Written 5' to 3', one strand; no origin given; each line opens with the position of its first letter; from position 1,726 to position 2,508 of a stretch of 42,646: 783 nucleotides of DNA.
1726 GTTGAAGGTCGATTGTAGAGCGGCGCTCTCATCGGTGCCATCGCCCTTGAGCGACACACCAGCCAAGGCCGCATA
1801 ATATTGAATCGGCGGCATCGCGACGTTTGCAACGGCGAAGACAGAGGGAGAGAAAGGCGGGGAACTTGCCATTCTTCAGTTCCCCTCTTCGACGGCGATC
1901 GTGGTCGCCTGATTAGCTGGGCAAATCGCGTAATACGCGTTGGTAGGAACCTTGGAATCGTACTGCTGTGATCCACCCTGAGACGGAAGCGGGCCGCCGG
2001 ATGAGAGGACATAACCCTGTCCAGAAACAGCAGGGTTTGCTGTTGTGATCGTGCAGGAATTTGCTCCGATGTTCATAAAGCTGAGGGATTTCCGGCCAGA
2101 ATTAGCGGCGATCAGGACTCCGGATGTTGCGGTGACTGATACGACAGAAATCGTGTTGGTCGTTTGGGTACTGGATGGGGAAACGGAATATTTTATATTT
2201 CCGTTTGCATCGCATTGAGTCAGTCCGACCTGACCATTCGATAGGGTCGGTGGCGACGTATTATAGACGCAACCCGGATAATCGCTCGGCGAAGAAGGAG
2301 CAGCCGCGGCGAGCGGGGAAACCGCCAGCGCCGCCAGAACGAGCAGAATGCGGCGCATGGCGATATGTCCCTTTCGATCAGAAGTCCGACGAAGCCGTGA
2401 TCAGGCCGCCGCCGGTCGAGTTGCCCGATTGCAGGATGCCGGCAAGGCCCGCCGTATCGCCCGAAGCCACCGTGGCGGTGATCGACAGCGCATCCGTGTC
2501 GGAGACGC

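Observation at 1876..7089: Three fibre-region proteins in a row have Sec-type signal peptides, with a tail-anchored membrane protein among them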

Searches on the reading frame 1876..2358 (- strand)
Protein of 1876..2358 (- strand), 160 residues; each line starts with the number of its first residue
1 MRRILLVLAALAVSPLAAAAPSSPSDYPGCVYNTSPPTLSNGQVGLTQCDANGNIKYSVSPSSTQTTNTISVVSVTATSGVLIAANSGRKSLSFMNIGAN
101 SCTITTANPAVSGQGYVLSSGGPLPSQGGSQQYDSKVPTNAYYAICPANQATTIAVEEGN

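Call 6: search_protein_families(library=pfam, proteins=[window:1876-2358:-], max_evalue=0.01)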
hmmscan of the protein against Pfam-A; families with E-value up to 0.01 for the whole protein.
window:1876-2358:- (160 aa): 0 families

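Call 7: search_protein_families(library=phrogs, proteins=[window:1876-2358:-], max_evalue=0.01)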
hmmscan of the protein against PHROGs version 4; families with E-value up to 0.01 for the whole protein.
window:1876-2358:- (160 aa): 0 families

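Call 31: find_homologous_proteins(query=window:1876-2358:-, max_evalue=0.001)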
Query window:1876-2358:- (160 aa): 1 proteins with E <= 0.001 among 2404 candidates.
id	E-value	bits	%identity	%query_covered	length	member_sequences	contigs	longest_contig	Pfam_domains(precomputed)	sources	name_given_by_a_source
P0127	5.4e-94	330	100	100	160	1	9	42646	-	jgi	jgi:hypothetical protein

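Call 68: search_protein_families(library=pfam, proteins=[window:1876-2358:-], max_evalue=5)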
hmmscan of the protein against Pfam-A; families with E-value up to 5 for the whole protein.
window:1876-2358:- (160 aa): 1 family
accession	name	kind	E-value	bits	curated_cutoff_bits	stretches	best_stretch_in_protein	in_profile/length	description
PF12071.13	DUF3551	-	0.078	13.6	26.5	1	1-41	1-43/78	Protein of unknown function (DUF3551)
